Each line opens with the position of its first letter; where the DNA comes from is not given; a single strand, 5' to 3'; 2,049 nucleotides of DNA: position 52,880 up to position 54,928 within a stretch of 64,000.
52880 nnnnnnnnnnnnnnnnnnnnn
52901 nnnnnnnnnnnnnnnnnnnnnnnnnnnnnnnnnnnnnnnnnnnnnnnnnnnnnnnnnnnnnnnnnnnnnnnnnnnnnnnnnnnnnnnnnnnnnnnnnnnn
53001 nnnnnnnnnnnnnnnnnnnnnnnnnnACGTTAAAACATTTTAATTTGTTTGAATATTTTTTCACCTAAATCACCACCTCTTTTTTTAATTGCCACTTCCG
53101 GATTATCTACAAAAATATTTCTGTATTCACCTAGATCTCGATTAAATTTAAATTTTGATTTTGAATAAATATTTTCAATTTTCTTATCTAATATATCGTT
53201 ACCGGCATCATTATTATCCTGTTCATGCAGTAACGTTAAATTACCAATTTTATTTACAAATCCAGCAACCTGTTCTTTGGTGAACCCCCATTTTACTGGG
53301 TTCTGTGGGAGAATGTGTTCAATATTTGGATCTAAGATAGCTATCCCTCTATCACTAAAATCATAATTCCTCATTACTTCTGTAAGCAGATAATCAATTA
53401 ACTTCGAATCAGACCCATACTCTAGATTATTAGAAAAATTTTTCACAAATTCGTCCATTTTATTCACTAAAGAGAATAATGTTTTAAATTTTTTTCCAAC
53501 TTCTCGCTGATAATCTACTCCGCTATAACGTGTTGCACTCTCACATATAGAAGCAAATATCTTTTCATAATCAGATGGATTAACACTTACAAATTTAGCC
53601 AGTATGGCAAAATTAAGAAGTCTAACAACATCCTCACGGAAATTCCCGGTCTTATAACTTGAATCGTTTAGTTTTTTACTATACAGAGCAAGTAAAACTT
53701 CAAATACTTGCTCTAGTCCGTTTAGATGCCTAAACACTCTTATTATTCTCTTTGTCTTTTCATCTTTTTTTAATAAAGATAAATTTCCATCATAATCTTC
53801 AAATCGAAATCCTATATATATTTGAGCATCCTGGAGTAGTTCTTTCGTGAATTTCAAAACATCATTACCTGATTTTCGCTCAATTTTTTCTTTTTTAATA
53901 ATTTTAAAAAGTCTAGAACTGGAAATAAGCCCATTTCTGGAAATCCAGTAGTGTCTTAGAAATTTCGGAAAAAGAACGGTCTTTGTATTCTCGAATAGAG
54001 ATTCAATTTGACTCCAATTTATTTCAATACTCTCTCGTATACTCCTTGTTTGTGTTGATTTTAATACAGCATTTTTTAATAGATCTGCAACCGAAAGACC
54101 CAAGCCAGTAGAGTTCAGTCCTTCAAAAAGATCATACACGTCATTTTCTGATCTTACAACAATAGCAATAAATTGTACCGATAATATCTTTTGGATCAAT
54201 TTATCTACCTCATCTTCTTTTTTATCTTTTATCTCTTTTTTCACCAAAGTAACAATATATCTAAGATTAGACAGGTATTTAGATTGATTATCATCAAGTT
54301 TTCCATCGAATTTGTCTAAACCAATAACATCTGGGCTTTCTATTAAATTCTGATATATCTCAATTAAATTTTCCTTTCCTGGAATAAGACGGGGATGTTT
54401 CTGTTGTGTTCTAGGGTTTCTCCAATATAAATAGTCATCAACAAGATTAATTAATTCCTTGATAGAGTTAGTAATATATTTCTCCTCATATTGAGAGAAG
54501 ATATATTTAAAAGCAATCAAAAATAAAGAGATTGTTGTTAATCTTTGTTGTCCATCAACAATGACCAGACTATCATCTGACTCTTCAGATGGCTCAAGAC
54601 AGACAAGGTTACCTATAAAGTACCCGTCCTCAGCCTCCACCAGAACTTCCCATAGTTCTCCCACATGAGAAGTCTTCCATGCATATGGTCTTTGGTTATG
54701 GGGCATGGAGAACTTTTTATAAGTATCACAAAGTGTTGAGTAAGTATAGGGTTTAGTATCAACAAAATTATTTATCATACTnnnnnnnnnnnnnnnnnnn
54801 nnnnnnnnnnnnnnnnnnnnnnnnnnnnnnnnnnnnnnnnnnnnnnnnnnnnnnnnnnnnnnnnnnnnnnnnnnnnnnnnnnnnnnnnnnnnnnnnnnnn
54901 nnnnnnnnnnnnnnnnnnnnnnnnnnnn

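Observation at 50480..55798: Composite defence island: DpnII-like GATC R-M split by a GmrSD/BrxU-like DUF262-DUF1524 gene and followed by Mrr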

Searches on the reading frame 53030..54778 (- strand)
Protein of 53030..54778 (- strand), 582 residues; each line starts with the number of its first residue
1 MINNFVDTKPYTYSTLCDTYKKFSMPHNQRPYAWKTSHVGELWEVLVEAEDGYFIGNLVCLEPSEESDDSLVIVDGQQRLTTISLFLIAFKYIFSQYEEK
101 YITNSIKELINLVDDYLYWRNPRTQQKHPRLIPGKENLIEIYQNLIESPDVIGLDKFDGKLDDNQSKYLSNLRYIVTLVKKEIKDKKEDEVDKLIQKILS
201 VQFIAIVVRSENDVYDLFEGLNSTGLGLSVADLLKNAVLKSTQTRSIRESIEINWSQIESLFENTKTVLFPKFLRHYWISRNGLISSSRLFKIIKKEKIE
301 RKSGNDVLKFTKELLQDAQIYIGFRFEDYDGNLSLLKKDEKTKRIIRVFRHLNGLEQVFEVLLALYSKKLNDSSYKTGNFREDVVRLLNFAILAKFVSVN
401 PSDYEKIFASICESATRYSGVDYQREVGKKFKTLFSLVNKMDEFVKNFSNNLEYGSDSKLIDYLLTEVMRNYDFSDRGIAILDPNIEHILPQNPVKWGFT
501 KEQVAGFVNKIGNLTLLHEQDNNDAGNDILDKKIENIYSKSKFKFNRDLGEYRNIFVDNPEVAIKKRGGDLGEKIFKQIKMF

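Call 3: search_protein_families(library=pfam, proteins=[window:53030-54778:-], max_evalue=0.01)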
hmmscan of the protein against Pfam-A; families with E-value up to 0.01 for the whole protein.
window:53030-54778:- (582 aa): 2 families
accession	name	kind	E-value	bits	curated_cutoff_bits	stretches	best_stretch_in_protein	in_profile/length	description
PF03235.19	GmrSD_N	-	8.5e-33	114.6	33.2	1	15-238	3-198/199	GmrSD restriction endonuclease, N-terminal domain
PF07510.16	GmrSD_C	-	4e-19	69.3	23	1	440-553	3-121/138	GmrSD restriction endonucleases, C-terminal domain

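Call 4: search_protein_families(library=padloc, proteins=[window:53030-54778:-], max_evalue=0.01)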
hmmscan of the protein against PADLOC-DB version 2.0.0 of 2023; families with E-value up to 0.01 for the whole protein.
window:53030-54778:- (582 aa): 27 families (the best 25 are shown)
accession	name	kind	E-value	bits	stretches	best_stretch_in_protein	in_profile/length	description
PDLC04157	HEC-06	-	7.9e-72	240.6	1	21-555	21-535/558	-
PDLC04154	HEC-06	-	3.2e-70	235.4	1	3-554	4-543/569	-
PDLC04155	HEC-06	-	6.5e-67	224.3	1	13-553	12-536/562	-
PDLC02687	Orf5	-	1.9e-60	203.1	1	7-552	2-535/543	Orf5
PDLC02700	Orf5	-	1.8e-54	183.4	1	21-554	10-534/555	Orf5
PDLC02693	Orf5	-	2.1e-44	150.5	1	18-575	4-538/543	Orf5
PDLC02691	Orf5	-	2.9e-43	146.3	1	22-571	20-571/579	Orf5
PDLC02695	Orf5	-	1.6e-37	127.2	1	11-553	8-579/601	Orf5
PDLC02701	Orf5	-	1.1e-29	101.4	1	23-552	20-571/596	Orf5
PDLC04156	HEC-06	-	8.3e-29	98.6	1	21-553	19-538/562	-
PDLC02699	Orf5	-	8e-27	92.1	1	23-526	1-497/530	Orf5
PDLC02690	Orf5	-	9.7e-26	88.7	1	21-349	8-311/531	Orf5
PDLC02698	Orf5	-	1.4e-23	81.5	1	22-552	19-548/573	Orf5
PDLC02686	Orf5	-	1.1e-22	78.3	1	22-541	20-528/566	Orf5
PDLC02692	Orf5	-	4.9e-20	69.7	1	21-548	6-529/558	Orf5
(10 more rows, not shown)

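Call 5: search_protein_families(library=ncbifam, proteins=[window:53030-54778:-], max_evalue=0.01)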
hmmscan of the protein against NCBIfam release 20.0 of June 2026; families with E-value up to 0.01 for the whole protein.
window:53030-54778:- (582 aa): 0 families

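Call 7: find_encoding_contigs(protein=window:53030-54778:-, flank=10000, max_places=6)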
Protein window:53030-54778:- (582 aa): 1 contig read that carries it; 1 place shown.
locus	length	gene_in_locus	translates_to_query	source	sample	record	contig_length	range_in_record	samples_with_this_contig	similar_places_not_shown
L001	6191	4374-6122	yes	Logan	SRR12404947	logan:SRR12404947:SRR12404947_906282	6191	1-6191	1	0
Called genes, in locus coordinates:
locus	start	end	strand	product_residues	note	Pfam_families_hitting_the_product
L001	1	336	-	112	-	?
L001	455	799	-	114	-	PF03551:PadR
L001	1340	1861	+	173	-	-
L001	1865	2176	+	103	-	PF12643:MazG-like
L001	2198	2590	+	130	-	PF07883:Cupin_2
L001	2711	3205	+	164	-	-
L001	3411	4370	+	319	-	PF02086:MethyltransfD12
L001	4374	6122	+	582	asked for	PF03235:GmrSD_N, PF07510:GmrSD_C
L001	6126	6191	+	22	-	?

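Call 9: find_homologous_proteins(query=window:53030-54778:-, max_evalue=1e-10)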
Query window:53030-54778:- (582 aa): 2244 proteins with E <= 1e-10 among 8000 candidates; the best 120 are listed.
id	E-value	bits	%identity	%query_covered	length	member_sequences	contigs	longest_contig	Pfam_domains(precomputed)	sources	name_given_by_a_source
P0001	0.0e+0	1293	100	100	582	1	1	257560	PF07510.17,PF03235.20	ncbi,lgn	-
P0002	9.8e-264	894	69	100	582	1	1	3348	PF07510.17,PF03235.20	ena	-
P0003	2.2e-256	870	68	100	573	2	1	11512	PF07510.17,PF03235.20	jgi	-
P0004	7.1e-249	845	65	100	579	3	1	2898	PF07510.17,PF03235.20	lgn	-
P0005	3.8e-247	839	66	100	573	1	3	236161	PF07510.17,PF03235.20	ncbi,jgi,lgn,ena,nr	ncbi:MAG: DUF262 domain-containing HNH endonuclease family protein [Parcubacteria group bacterium]|j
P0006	2.8e-245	833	63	100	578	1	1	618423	PF07510.17,PF03235.20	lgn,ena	-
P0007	3.2e-244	830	63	100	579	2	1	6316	PF07510.17,PF03235.20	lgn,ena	-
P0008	6.9e-244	829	64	100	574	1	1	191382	PF07510.17,PF03235.20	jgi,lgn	-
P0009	1.4e-242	824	63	98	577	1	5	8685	PF07510.17,PF03235.20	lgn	-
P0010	8.4e-237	805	61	100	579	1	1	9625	PF07510.17,PF03235.20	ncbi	-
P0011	9.1e-231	785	59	100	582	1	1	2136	PF07510.17,PF03235.20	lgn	-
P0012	1.7e-228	778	58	100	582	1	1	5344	PF07510.17,PF03235.20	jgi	-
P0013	1.3e-226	772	59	99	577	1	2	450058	PF07510.17,PF03235.20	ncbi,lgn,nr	ncbi:MAG: DUF262 domain-containing protein [Candidatus Yonathbacteria bacterium]|nr:DUF262 domain-co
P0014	1.5e-140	488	44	98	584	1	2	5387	PF07510.17,PF03235.20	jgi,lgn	-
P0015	1.8e-136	474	43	99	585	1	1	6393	PF07510.17,PF03235.20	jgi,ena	-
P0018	6.7e-134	466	43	98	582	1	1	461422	PF07510.17,PF03235.20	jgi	jgi:uncharacterized protein with ParB-like and HNH nuclease domain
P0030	3.8e-114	400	37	96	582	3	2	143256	PF07510.17,PF03235.20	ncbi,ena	-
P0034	3.2e-109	384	39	99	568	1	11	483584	PF07510.17,PF03235.20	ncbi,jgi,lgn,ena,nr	ncbi:MAG TPA: hypothetical protein DEA43_00990 [Candidatus Moranbacteria bacterium]|nr:hypothetical 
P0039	1.3e-104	369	37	99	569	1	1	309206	PF07510.17,PF03235.20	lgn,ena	-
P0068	2.0e-91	325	34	100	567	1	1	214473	PF07510.17,PF03235.20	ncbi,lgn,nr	ncbi:MAG: DUF262 domain-containing protein [Candidatus Taylorbacteria bacterium]|nr:DUF262 domain-co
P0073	2.0e-84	302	34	99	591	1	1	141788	PF07510.17,PF03235.20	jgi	jgi:uncharacterized protein with ParB-like and HNH nuclease domain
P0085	1.6e-52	197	33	96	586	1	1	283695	PF07510.17,PF03235.20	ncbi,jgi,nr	ncbi:DUF262 domain-containing protein [Candidatus Parcubacteria bacterium]|jgi:uncharacterized prote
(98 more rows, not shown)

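Call 11: find_encoding_contigs(protein=P0005, flank=8000, max_places=3)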
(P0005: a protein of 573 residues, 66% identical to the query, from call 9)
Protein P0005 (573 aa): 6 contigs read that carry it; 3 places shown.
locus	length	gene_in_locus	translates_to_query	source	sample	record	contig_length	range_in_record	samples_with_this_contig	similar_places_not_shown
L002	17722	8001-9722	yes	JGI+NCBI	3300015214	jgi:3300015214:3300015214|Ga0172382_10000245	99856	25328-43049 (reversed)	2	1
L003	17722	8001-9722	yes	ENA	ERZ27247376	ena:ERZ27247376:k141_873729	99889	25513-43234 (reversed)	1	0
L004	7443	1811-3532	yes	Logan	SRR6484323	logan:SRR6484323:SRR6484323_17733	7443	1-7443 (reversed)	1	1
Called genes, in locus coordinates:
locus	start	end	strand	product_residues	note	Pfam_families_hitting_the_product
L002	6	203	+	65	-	-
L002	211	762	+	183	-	PF01863:YgjP-like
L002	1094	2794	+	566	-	PF09972:DUF2207, PF20990:DUF2207_C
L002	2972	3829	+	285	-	PF00140:Sigma70_r1_2 (weak), PF04542:Sigma70_r2, PF04545:Sigma70_r4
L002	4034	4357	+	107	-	-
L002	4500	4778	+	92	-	-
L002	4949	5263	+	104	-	-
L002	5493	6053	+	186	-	-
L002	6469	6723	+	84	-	PF01541:GIY-YIG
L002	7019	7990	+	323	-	PF02086:MethyltransfD12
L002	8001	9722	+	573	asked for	PF03235:GmrSD_N, PF07510:GmrSD_C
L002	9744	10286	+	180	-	PF20472:PDDEXK_11 (faint)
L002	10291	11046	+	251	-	PF01555:N6_N4_Mtase, PF03602:Cons_hypoth95 (weak), PF01170:UPF0020 (weak), PF08241:Methyltransf_11 (faint), PF13649:Methyltransf_25 (faint), PF01555:N6_N4_Mtase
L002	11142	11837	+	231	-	-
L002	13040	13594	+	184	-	PF20803:PaaX_M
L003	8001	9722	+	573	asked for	PF03235:GmrSD_N, PF07510:GmrSD_C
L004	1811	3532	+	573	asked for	PF03235:GmrSD_N, PF07510:GmrSD_C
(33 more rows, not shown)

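Call 12: find_encoding_contigs(protein=P0006, flank=8000, max_places=2)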
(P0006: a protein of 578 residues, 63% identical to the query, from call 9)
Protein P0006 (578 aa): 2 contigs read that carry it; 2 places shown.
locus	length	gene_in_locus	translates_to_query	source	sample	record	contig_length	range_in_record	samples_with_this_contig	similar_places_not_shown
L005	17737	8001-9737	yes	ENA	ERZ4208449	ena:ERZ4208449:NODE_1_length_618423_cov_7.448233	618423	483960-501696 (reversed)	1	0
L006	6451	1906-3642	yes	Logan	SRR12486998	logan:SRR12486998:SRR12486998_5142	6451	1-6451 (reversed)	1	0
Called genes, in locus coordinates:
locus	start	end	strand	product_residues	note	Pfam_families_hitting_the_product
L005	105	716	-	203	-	PF13662:Toprim_4 (faint), PF21175:RecR_C (weak)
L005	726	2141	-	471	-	PF00772:DnaB, PF13481:AAA_25, PF03796:DnaB_C, PF06745:ATPase (faint)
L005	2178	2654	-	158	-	-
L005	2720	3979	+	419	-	PF21760:SecD_1st, PF22599:SecDF_P1_head, PF03176:MMPL, PF02355:SecD_SecF_C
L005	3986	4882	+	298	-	PF07549:Sec_GG (weak), PF02355:SecD_SecF_C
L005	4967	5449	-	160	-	-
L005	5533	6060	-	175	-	-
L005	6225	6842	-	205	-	-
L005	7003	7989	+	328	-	PF02086:MethyltransfD12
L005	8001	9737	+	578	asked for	PF03235:GmrSD_N, PF07510:GmrSD_C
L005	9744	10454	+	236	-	PF02976:MutH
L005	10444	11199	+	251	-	PF01555:N6_N4_Mtase, PF01170:UPF0020 (weak), PF01555:N6_N4_Mtase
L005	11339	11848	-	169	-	-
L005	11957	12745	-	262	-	-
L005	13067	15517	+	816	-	PF02739:5_3_exonuc_N, PF01367:5_3_exonuc, PF00476:DNA_pol_A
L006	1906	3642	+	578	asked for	PF03235:GmrSD_N, PF07510:GmrSD_C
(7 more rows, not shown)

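Call 13: find_encoding_contigs(protein=P0013, flank=8000, max_places=2)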
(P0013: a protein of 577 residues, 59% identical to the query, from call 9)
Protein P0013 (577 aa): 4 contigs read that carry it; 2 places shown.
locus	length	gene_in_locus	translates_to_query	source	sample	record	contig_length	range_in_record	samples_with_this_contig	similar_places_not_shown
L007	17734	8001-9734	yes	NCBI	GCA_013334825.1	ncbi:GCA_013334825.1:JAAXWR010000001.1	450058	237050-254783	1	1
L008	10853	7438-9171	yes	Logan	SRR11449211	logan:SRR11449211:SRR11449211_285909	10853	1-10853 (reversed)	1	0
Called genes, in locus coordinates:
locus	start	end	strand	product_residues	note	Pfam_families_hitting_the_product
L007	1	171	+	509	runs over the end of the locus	-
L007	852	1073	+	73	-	PF01176:eIF-1a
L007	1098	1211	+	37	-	PF00444:Ribosomal_L36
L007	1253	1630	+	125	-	PF00416:Ribosomal_S13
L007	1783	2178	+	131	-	PF00411:Ribosomal_S11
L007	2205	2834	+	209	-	PF00163:Ribosomal_S4, PF01479:S4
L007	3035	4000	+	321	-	PF01193:RNA_pol_L, PF01000:RNA_pol_A_bac, PF03118:RNA_pol_A_CTD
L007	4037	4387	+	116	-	PF01196:Ribosomal_L17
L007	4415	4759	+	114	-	PF00572:Ribosomal_L13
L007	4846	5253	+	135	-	PF00380:Ribosomal_S9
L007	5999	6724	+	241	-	-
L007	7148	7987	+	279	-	PF02086:MethyltransfD12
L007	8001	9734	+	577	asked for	PF03235:GmrSD_N, PF07510:GmrSD_C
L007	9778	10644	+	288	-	PF04556:DpnII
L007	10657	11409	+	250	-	PF01555:N6_N4_Mtase, PF01170:UPF0020, PF01555:N6_N4_Mtase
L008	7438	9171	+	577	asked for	PF03235:GmrSD_N, PF07510:GmrSD_C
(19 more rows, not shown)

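Call 16: find_related_loci(query=A1, collection=genome_contigs, flank=6000)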
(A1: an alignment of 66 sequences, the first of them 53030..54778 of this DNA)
Query A1 (582 aa) in genome_contigs; peptide patterns used: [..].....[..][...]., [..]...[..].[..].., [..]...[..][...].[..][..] (x = any residue, [..] = any of these).
599 stretches matched a pattern (row limit reached: there are more); 472 encode a relative of the query (tblastn E <= 1e-3); the best 80 are kept; 80 distinct loci.
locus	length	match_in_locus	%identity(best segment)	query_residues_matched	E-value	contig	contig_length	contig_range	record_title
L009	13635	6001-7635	27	23-572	6e-36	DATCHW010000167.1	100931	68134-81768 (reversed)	MAG TPA_asm: Ignavibacteria bacterium isolate SMAG_U7843 k141_1158243, whole genome shotgun sequence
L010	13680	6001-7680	28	12-573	1e-34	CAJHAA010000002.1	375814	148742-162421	Psychrobacter immobilis isolate Psychrobacter immobilis NCIMB361 genome assembly, contig: ACJABJPO_2, whole genome shotg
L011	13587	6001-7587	27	4-550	1e-31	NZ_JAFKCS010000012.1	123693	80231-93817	Bowmanella yangjiangensis strain Y57 12, whole genome shotgun sequence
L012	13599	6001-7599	24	8-551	1e-30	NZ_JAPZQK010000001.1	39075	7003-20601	MAG: Silanimonas sp. isolate LE19-41.2B c_000000000708, whole genome shotgun sequence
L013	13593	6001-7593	25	8-549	1e-29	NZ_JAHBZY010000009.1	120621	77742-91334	MAG: Nitrosomonas sp. isolate ACE_PRO53 PRO53_9, whole genome shotgun sequence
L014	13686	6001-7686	25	7-577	8e-30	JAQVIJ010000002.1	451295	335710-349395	MAG: Deltaproteobacteria bacterium isolate STE_37 NODE_3_length_451295_cov_13.058603_Sandtown_E, whole genome shotgun se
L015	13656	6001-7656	25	7-573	7e-29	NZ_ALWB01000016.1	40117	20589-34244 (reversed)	Pseudanabaena biceps PCC 7429 scaffold_00016, whole genome shotgun sequence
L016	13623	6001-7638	24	23-577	2e-28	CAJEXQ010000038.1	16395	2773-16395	MAG: uncultured Chlorobiaceae bacterium isolate RF-1857-SP43-464-H3_S9 genome assembly, contig: NODE_38_length_16395_cov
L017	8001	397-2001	25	13-551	2e-28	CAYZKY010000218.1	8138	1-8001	MAG TPA_asm: uncultured Verrucomicrobiota bacterium isolate SRP302895_co1_388 genome assembly, contig: NODE_18167_length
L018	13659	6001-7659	26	23-581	2e-27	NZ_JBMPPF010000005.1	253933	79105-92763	Undibacterium sp. SXout7W NODE_5_length_253933_cov_76.540823, whole genome shotgun sequence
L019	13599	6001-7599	24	8-551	3e-27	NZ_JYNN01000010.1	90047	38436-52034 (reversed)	Thiomicrospira microaerophila strain ASL8-2 NA59DRAFT_scaffold00009.9_C, whole genome shotgun sequence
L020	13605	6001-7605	25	13-551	5e-27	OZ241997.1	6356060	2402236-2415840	MAG: Bryobacterales bacterium isolate 61e22654-925f-4c0e-9a13-8c6bb068ee38 genome assembly, chromosome: 1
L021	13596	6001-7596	27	2-547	4e-27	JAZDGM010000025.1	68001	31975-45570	MAG: Pseudomonadota bacterium isolate MEGAHIT-group-0.264 k141_8565908, whole genome shotgun sequence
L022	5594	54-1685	24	12-567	9e-27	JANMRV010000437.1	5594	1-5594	MAG: Planctomycetota bacterium isolate SOY_30_concoct_206_sub SOY_30_k141_1388773, whole genome shotgun sequence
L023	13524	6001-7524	25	21-550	1e-25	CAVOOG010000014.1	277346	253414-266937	MAG: uncultured Actinomycetota bacterium isolate MFD10097.bin.1.39 genome assembly, contig: contig_67, whole genome shot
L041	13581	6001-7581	26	22-545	3e-22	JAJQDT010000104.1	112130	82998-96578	MAG: Lachnospiraceae bacterium isolate MI.11_2 NODE_15_length_112130_cov_24.558162, whole genome shotgun sequence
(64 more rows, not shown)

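Call 17: find_related_loci(query=window:53030-54778:-, collection=metagenome_contigs, flank=6000)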
Query window:53030-54778:- (582 aa) in metagenome_contigs; peptide patterns used: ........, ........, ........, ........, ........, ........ (x = any residue, [..] = any of these).
600 stretches matched a pattern, but none encodes a relative of the query by tblastn (E <= 1e-3).

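Call 27: search_solved_structures(query=window:53030-54778:-, max_evalue=0.01, show_alignments=2)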
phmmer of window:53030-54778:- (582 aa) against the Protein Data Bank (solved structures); distinct sequences matched with E-value up to 0.01: 2.
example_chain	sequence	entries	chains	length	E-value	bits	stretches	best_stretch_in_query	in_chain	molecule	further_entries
6jiv_D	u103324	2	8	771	0.00015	23.7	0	485-528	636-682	SspE protein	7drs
7drr_D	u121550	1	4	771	0.00093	21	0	485-528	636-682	SspE protein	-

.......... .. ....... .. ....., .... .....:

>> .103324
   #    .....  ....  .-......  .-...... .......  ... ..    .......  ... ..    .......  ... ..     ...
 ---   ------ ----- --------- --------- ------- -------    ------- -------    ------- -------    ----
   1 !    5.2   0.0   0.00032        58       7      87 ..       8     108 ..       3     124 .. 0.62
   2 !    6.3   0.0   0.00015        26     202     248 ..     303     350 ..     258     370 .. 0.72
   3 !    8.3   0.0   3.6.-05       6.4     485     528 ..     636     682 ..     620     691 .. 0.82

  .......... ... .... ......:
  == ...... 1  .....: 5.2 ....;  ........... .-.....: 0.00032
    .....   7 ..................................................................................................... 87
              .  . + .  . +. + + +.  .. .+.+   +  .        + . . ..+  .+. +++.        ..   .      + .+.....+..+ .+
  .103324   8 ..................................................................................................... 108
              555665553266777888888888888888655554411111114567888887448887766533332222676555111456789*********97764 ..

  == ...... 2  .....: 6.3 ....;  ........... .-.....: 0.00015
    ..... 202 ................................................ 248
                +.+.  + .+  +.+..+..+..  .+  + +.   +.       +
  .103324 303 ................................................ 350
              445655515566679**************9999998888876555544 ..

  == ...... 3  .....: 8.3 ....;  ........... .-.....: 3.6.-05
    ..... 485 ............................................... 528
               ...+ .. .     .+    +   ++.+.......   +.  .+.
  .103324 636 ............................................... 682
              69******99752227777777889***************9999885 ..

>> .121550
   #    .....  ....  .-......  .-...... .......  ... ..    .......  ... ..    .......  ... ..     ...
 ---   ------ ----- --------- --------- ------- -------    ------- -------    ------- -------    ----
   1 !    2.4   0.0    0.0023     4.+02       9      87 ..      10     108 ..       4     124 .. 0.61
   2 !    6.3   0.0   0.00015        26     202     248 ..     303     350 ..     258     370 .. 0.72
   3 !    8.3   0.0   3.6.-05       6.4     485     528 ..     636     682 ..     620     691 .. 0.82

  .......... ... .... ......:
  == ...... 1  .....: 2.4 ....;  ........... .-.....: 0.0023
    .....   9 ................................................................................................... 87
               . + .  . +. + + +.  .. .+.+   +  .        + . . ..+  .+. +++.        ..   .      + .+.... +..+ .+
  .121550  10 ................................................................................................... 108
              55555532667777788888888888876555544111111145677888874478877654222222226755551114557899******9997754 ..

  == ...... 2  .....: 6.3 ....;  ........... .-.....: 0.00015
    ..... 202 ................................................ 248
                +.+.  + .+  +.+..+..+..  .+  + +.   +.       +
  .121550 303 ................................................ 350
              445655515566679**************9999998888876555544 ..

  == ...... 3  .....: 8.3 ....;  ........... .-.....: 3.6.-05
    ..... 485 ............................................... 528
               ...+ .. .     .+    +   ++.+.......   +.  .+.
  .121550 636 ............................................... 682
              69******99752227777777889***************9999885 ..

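Call 39: find_encoding_contigs(protein=P0018, flank=6000, max_places=2)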
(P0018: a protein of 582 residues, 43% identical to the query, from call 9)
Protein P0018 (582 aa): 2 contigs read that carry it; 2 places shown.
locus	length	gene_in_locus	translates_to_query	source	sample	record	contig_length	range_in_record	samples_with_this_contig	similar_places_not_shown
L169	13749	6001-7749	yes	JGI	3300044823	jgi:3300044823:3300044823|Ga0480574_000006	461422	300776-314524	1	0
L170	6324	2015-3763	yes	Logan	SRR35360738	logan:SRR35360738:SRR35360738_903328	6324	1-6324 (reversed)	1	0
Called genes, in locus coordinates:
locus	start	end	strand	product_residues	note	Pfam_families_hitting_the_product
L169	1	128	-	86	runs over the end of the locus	-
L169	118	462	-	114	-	PF18924:DUF5674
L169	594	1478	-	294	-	PF02661:Fic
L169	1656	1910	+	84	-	PF02604:PhdYeFM_antitox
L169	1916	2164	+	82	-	PF05016:ParE_toxin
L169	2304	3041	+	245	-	PF11611:DUF4352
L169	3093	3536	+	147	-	-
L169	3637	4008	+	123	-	-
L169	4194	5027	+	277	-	PF13847:Methyltransf_31 (faint), PF01555:N6_N4_Mtase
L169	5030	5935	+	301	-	PF04556:DpnII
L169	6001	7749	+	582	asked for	PF03235:GmrSD_N, PF07510:GmrSD_C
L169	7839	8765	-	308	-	PF01972:SDH_protease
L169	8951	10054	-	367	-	PF02661:Fic (weak)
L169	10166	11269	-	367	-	-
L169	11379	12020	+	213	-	-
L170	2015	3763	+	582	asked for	PF03235:GmrSD_N, PF07510:GmrSD_C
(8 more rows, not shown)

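Call 40: find_encoding_contigs(protein=P0034, flank=6000, max_places=2)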
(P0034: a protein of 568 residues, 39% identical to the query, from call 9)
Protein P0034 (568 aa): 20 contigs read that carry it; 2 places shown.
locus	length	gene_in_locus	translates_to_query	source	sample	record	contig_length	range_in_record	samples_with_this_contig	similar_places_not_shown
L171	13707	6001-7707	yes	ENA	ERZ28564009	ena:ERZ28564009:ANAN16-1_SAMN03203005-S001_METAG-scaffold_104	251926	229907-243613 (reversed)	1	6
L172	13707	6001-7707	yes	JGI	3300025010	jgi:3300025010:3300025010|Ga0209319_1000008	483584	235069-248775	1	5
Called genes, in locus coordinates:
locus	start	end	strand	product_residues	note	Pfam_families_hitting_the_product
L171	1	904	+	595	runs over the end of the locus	PF01336:tRNA_anti-codon, PF00152:tRNA-synt_2, PF02938:GAD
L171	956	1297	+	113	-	PF12869:tRNA_anti-like (weak), PF01336:tRNA_anti-codon (weak)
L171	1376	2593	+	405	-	PF07690:MFS_1, PF12832:MFS_1_like (weak), PF07690:MFS_1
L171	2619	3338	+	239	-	PF02616:SMC_ScpA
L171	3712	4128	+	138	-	PF00903:Glyoxalase (weak), PF18029:Glyoxalase_6 (faint)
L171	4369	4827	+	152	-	PF00583:Acetyltransf_1, PF13673:Acetyltransf_10 (weak), PF13508:Acetyltransf_7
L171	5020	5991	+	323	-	PF02086:MethyltransfD12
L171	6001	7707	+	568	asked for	PF03235:GmrSD_N, PF07510:GmrSD_C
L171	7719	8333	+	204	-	-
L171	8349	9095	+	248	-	PF01555:N6_N4_Mtase, PF01170:UPF0020 (faint), PF08241:Methyltransf_11 (faint), PF13649:Methyltransf_25 (faint), PF01555:N6_N4_Mtase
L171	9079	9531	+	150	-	-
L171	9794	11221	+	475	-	-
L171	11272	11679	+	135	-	PF00293:NUDIX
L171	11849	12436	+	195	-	PF20803:PaaX_M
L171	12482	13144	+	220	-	PF00702:Hydrolase, PF13419:HAD_2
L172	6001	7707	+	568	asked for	PF03235:GmrSD_N, PF07510:GmrSD_C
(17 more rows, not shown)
